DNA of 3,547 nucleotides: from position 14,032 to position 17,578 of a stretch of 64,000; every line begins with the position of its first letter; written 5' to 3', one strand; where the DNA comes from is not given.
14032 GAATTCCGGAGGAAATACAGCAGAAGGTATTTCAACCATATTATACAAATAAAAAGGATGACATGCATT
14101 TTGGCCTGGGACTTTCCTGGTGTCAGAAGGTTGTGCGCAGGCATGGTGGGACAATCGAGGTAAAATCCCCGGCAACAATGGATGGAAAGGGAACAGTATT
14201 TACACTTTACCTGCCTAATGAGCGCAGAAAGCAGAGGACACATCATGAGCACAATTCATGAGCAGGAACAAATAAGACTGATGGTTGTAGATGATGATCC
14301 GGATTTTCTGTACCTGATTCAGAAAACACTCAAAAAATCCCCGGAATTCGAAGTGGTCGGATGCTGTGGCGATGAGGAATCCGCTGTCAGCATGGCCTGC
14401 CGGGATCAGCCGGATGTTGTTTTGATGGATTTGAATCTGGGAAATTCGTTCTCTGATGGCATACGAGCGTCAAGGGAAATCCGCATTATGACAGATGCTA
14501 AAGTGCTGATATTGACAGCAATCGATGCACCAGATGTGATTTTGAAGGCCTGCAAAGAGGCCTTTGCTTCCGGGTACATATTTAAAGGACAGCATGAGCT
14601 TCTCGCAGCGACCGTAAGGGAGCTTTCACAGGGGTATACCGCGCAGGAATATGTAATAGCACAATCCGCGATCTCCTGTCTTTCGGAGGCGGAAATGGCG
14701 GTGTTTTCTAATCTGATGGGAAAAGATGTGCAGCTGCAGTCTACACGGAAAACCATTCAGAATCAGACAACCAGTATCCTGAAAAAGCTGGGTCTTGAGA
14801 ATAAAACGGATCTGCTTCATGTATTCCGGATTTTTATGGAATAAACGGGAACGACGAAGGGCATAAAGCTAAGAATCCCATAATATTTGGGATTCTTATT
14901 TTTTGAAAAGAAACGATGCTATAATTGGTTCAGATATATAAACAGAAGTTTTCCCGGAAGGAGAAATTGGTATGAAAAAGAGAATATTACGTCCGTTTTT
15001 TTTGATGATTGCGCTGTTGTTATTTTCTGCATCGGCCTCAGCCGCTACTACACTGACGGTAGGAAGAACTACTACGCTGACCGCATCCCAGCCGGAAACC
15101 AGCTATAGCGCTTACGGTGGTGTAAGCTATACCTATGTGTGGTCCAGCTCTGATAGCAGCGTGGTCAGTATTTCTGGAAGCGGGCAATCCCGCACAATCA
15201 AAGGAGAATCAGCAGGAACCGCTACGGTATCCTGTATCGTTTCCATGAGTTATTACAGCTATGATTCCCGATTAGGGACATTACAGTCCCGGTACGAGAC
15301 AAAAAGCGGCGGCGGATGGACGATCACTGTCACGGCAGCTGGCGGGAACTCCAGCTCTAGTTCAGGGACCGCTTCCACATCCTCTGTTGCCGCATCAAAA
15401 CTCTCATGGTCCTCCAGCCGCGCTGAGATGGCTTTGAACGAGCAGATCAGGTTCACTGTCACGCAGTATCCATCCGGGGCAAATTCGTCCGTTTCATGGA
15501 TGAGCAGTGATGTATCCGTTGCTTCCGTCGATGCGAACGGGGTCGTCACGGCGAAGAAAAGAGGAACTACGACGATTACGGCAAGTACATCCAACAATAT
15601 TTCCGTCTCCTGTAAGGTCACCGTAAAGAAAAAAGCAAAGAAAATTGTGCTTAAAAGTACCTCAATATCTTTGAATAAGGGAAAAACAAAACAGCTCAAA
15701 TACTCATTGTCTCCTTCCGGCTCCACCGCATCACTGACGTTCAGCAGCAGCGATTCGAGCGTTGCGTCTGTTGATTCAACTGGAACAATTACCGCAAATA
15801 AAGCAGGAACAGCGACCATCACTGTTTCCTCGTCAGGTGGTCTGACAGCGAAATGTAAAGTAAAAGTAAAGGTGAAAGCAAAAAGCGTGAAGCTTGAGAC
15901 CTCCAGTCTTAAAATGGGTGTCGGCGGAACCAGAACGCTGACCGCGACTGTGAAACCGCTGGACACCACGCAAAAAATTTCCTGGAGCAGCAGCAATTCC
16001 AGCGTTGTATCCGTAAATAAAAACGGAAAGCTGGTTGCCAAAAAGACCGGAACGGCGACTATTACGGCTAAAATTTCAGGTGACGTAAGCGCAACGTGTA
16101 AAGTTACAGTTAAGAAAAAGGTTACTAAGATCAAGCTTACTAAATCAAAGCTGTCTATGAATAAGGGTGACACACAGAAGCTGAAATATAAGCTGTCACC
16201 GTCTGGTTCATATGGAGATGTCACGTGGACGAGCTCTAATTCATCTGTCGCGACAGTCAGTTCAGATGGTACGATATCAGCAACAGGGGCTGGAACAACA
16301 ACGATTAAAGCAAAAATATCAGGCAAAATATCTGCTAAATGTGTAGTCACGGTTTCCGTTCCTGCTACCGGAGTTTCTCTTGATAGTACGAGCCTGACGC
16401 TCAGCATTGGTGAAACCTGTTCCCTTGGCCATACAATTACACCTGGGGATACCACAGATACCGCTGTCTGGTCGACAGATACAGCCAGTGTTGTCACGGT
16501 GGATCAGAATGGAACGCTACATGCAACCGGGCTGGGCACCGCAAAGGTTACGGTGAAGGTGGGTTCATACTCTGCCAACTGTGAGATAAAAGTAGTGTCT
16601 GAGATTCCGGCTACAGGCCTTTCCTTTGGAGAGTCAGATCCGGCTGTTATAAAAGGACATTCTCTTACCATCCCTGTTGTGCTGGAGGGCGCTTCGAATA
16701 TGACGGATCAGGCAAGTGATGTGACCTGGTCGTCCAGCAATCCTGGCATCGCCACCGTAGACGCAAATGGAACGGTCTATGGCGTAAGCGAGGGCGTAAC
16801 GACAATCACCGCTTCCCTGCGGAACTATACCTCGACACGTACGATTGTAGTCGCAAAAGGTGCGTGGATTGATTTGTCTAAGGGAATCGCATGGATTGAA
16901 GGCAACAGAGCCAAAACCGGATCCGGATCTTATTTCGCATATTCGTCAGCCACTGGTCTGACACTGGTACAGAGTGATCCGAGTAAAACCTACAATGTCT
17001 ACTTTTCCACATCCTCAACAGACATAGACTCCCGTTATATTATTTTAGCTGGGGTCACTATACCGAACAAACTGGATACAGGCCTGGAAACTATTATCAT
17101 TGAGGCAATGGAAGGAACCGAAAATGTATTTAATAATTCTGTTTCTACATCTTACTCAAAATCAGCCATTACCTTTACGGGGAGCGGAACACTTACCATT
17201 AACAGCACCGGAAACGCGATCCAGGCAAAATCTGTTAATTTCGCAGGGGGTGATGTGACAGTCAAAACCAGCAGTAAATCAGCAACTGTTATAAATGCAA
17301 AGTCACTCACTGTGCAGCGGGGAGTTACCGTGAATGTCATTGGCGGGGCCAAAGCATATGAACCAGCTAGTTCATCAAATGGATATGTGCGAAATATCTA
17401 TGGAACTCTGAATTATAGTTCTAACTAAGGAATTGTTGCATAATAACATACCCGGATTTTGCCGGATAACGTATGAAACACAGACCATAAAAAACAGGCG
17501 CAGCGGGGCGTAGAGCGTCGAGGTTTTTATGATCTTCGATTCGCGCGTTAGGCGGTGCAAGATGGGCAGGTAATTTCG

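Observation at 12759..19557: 6.8 kb accessory block splits the near-universal infA-rpmJ junction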

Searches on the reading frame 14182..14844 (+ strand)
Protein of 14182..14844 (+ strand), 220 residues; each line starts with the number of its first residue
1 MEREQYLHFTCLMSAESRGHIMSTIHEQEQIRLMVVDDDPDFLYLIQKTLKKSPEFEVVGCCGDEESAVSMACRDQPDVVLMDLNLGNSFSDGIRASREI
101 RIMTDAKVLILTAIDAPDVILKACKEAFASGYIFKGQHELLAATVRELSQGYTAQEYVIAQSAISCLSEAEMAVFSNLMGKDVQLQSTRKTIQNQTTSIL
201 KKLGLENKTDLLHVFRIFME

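Call 3: search_protein_families(library=pfam, proteins=[window:14182-14844:+], max_evalue=0.01)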
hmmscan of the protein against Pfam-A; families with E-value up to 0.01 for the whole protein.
window:14182-14844:+ (220 aa): 1 family
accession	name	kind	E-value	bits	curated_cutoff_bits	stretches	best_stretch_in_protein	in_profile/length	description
PF00072.30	Response_reg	-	8.1e-16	58.6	30.2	1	34-136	2-100/111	Response regulator receiver domain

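Call 4: search_protein_families(library=ncbifam, proteins=[window:14182-14844:+], max_evalue=0.01)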
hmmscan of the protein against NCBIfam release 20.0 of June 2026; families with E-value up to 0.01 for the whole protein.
window:14182-14844:+ (220 aa): 38 families (the best 25 are shown)
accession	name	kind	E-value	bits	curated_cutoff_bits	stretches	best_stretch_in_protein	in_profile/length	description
NF007708.0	PRK10403.1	equivalog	3.6e-15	56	343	1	27-181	3-157/215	nitrate/nitrite response regulator protein NarP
NF007018.1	PRK09483.1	equivalog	1e-14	54.7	280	1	31-218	2-188/217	UvrY/SirA/GacA family response regulator transcription factor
TIGR02875.1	spore_0_A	equivalog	6.1e-14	51.9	200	1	29-162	1-127/262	sporulation transcription factor Spo0A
NF007935.0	PRK10651.1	equivalog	6.4e-13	48.4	250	1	26-154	2-129/216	two-component system response regulator NarL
NF009206.0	PRK12555.1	subfamily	9.3e-13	47.8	342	1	31-114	1-82/340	chemotaxis-specific protein-glutamate methyltransferase CheB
NF052445.1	RespRegMctR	equivalog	3.4e-12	46.2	300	1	30-153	1-123/205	two-component system response regulator MctR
NF047785.1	respo_reg_MadR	equivalog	4.4e-12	45.8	300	1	31-171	1-143/209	MadR family response regulator transcription factor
NF001965.0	PRK00742.1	subfamily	1.3e-11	44.3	293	1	29-137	2-109/357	chemotaxis-specific protein-glutamate methyltransferase CheB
NF040689.1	MtrAB_MtrA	equivalog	6.3e-11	42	300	1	34-153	2-118/219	MtrAB system response regulator MtrA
NF041367.1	CheY_Halo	equivalog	8.3e-10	39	200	1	34-136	2-100/114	chemotaxis protein CheY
NF011896.0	PRK15369.1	equivalog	1.4e-09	37.8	242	1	30-178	3-150/211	two component system response regulator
NF006623.1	PRK09191.1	subfamily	2.6e-09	37.2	240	1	23-115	130-220/258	PhyR family response regulator anti-anti-sigma factor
NF008318.0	PRK11107.1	equivalog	3.7e-09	35.2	890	1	19-106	656-739/920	two-component sensor histidine kinase BarA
NF008677.0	PRK11697.1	equivalog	5.3e-09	35.8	246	1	31-219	2-194/238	two-component system response regulator BtsR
NF040534.1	resp_reg_YycF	equivalog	1.3e-08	34.4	340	1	32-117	2-83/231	response regulator YycF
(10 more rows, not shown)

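Call 42: search_solved_structures(query=window:14242-14844:+, max_evalue=0.00001)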
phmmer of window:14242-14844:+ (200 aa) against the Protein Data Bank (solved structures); distinct sequences matched with E-value up to 0.00001: 32.
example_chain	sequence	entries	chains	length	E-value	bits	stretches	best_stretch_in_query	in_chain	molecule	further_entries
2zwm_A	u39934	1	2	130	2.8e-09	40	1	12-130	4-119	Transcriptional regulatory protein yycF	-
3cz5_A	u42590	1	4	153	3.4e-09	39.8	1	11-141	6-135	Two-component response regulator, LuxR family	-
4ldz_A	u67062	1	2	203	4e-09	39.6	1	11-190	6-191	Transcriptional regulatory protein DesR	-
3f6p_A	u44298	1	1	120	5.3e-09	39.1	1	12-122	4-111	Transcriptional regulatory protein yycF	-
3c3w_A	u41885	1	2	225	8e-09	38.6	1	12-189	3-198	TWO COMPONENT TRANSCRIPTIONAL REGULATORY PROTEIN DEVR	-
7od9_B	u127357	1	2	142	8.8e-09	38.4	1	6-115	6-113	Response regulator receiver protein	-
6er7_A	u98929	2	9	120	1.1e-08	38.1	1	12-116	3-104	120aa long hypothetical chemotaxis protein (CheY)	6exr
1s8n_A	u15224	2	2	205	1.4e-08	37.8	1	13-116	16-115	putative antiterminator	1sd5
6ekg_Y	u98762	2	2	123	2.7e-08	36.8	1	11-115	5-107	Chemotaxis protein CheY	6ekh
4le0_A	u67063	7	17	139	7.8e-08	35.3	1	11-131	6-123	Transcriptional regulatory protein DesR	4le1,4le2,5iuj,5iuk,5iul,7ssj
3eul_A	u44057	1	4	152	9.2e-08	35.1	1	7-118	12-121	POSSIBLE NITRATE/NITRITE RESPONSE TRANSCRIPTIONAL REGULATORY PROTEIN NARL (DNA-binding res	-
7ssi_C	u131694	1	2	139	1.3e-07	34.6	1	11-131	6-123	Transcriptional regulatory protein DesR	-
9xzo_A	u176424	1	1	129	1.6e-07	34.3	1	12-122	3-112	De novo protein M1X0B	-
1dz3_A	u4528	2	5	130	2.1e-07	34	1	11-127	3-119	Stage 0 sporulation protein A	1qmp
5hev_A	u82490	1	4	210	2.6e-07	33.6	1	11-148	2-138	Response regulator protein VraR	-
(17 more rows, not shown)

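Call 47: search_protein_families(library=padloc, proteins=[window:14242-14844:+], max_evalue=0.01)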
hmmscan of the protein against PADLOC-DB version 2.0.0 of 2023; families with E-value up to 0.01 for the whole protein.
window:14242-14844:+ (200 aa): 1 family
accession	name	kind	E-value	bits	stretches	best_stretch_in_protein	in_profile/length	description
PDLC00405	SduA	-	0.00047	17.7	1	7-141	3-142/323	DUF4263 domain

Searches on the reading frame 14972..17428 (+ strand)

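Call 3: search_protein_families(library=pfam, proteins=[window:14972-17428:+], max_evalue=0.01)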
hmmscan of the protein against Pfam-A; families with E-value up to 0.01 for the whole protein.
window:14972-17428:+ (818 aa): 6 families
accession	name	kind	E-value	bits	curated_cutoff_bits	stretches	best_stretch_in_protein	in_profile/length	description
PF02368.24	Big_2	-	1.1e-61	205.1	22.8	6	223-296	3-78/79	Bacterial Ig-like domain (group 2)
PF22359.2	Big-like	-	1.2e-24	86.7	27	4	500-541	5-46/48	Bacterial Ig-like domain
PF21461.3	HL_N-beta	-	5.6e-13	48.9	27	2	179-210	19-49/57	Hyaluronate lyase, N-terminal beta-sheet domain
PF25354.1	Ig_NUP210_16th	-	3e-11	43.1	27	1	337-373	31-68/72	NUP210-like, Ig-like domain 16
PF22067.2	Cep192_D3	-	0.00014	22.3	27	0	195-252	16-73/99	Cep192 domain 3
PF02563.21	Poly_export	-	0.00063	20.3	28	0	488-526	8-47/77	Polysaccharide biosynthesis/export protein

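Call 4: search_protein_families(library=ncbifam, proteins=[window:14972-17428:+], max_evalue=0.01)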
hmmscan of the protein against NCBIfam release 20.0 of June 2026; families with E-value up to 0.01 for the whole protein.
window:14972-17428:+ (818 aa): 2 families
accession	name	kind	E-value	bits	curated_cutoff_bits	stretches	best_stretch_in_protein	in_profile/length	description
NF002734.0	PRK02654.1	equivalog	0.0034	16.3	324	0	418-457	206-246/384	membrane protein insertase YidC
NF053565.1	Gins23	equivalog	0.0092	15.9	120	0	215-244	1-30/159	DNA replication protein Gins23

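Call 47: search_protein_families(library=padloc, proteins=[window:14972-17428:+], max_evalue=0.01)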
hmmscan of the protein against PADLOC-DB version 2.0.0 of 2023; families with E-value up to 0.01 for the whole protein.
window:14972-17428:+ (818 aa): 0 families
